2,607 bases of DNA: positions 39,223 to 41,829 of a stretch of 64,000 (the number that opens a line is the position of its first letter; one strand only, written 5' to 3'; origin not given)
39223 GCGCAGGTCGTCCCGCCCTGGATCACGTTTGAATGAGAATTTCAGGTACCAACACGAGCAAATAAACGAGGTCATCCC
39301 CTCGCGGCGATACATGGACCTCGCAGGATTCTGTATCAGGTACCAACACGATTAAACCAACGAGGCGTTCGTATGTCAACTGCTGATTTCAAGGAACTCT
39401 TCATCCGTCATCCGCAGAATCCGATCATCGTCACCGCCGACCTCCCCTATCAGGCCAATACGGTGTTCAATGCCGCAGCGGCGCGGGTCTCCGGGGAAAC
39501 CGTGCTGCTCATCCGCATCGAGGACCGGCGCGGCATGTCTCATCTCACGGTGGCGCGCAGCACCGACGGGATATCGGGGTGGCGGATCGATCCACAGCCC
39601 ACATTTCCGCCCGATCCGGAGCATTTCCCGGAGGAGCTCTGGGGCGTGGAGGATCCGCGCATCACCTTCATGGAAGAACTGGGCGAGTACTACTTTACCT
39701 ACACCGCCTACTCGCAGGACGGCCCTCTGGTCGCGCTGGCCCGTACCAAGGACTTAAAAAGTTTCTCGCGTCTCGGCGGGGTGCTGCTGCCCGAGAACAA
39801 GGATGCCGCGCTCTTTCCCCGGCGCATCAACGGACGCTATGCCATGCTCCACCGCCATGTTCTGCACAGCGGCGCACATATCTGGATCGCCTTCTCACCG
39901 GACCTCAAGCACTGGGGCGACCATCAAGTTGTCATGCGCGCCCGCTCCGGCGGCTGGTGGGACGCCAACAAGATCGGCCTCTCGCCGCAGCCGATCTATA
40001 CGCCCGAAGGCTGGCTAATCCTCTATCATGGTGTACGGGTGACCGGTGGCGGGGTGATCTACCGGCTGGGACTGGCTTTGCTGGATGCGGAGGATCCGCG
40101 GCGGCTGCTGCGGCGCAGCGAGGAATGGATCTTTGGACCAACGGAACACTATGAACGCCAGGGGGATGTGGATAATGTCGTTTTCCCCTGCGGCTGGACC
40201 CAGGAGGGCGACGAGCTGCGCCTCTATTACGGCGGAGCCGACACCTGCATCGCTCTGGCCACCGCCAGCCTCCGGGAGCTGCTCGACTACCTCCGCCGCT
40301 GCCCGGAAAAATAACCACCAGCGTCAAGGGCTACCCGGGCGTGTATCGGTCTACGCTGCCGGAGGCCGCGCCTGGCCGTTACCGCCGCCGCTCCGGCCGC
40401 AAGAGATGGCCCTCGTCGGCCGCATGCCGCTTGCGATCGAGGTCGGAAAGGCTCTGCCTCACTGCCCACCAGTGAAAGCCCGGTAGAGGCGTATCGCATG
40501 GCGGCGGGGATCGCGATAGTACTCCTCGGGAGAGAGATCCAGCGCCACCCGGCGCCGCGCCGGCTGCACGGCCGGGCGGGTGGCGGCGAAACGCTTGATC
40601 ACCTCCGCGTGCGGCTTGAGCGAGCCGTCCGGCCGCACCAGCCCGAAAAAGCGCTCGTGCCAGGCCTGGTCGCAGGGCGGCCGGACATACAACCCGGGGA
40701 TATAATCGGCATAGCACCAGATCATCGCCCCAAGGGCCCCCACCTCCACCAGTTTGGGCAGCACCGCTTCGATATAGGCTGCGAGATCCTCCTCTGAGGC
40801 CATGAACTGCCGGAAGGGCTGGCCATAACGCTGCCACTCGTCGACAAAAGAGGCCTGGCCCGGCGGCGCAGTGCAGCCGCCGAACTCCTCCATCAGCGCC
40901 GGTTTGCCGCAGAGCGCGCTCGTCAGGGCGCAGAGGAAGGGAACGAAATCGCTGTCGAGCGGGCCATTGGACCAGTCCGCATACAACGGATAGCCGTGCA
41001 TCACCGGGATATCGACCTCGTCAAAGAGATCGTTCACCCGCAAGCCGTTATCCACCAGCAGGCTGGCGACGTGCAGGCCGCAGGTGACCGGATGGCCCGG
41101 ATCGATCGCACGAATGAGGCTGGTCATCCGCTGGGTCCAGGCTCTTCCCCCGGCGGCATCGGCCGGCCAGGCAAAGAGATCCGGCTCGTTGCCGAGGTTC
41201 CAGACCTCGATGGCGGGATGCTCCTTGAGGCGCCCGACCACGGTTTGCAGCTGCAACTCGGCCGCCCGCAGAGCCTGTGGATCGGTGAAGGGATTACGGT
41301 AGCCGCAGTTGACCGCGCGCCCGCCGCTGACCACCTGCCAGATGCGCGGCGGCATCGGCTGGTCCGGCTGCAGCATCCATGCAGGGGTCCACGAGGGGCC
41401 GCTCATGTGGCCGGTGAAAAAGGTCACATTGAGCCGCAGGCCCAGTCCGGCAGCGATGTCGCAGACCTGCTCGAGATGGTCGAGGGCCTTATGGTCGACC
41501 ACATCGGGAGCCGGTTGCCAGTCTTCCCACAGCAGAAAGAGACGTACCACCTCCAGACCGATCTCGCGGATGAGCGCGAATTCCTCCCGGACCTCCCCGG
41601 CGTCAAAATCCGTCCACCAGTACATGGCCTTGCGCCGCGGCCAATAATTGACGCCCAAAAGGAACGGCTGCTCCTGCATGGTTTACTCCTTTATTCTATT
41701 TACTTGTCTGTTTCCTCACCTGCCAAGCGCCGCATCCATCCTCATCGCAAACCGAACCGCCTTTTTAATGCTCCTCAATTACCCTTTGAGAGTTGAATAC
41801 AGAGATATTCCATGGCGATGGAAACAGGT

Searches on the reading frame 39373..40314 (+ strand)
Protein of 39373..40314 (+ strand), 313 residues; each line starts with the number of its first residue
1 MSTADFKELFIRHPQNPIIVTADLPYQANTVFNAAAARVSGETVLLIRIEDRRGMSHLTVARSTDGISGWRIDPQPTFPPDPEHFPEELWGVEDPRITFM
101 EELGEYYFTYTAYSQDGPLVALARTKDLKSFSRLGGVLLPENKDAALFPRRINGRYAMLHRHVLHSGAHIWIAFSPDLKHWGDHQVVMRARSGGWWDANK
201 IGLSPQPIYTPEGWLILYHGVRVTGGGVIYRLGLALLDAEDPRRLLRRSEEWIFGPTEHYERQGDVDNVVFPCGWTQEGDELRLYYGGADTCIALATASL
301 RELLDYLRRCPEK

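Call 19: search_protein_families(library=pfam, proteins=[window:39373-40314:+], max_evalue=0.001)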
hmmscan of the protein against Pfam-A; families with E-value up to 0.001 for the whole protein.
window:39373-40314:+ (313 aa): 1 family
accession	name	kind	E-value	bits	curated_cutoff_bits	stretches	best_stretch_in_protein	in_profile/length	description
PF04041.19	Glyco_hydro_130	-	4.2e-63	213.7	26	1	25-308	29-319/320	beta-1,4-mannooligosaccharide phosphorylase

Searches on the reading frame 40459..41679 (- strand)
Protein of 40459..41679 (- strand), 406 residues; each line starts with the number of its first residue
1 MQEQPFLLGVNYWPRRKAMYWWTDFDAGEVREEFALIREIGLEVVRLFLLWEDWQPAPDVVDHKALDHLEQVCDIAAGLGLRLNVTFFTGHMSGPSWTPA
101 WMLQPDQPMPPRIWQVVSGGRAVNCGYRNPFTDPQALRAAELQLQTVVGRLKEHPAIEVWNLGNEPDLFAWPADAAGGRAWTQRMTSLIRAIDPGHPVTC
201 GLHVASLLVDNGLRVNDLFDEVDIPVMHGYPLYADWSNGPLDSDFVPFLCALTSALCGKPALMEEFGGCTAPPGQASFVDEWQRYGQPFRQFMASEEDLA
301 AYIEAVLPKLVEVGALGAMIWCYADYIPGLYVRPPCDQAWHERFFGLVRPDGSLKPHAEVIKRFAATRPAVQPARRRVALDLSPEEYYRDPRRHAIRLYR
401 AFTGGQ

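Call 19: search_protein_families(library=pfam, proteins=[window:40459-41679:-], max_evalue=0.001)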
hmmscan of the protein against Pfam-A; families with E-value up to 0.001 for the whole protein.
window:40459-41679:- (406 aa): 2 families
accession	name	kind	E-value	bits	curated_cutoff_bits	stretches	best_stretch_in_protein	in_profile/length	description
PF02449.21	Glyco_hydro_42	-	2e-07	31.1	21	1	26-166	8-138/376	Beta-galactosidase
PF02836.23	Glyco_hydro_2_C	-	3.4e-07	30.1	21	1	122-206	92-166/302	Glycosyl hydrolases family 2, TIM barrel domain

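Call 64: search_protein_families(library=pfam, proteins=[window:40459-41679:-], max_evalue=0.01)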
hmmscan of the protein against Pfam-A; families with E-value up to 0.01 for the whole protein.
window:40459-41679:- (406 aa): 3 families
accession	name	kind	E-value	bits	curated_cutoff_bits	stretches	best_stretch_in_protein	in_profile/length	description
PF02449.21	Glyco_hydro_42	-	2e-07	31.1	21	1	26-166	8-138/376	Beta-galactosidase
PF02836.23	Glyco_hydro_2_C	-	3.4e-07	30.1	21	1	122-206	92-166/302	Glycosyl hydrolases family 2, TIM barrel domain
PF00150.24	Cellulase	-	0.0011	19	23.5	1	23-202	19-167/272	Cellulase (glycosyl hydrolase family 5)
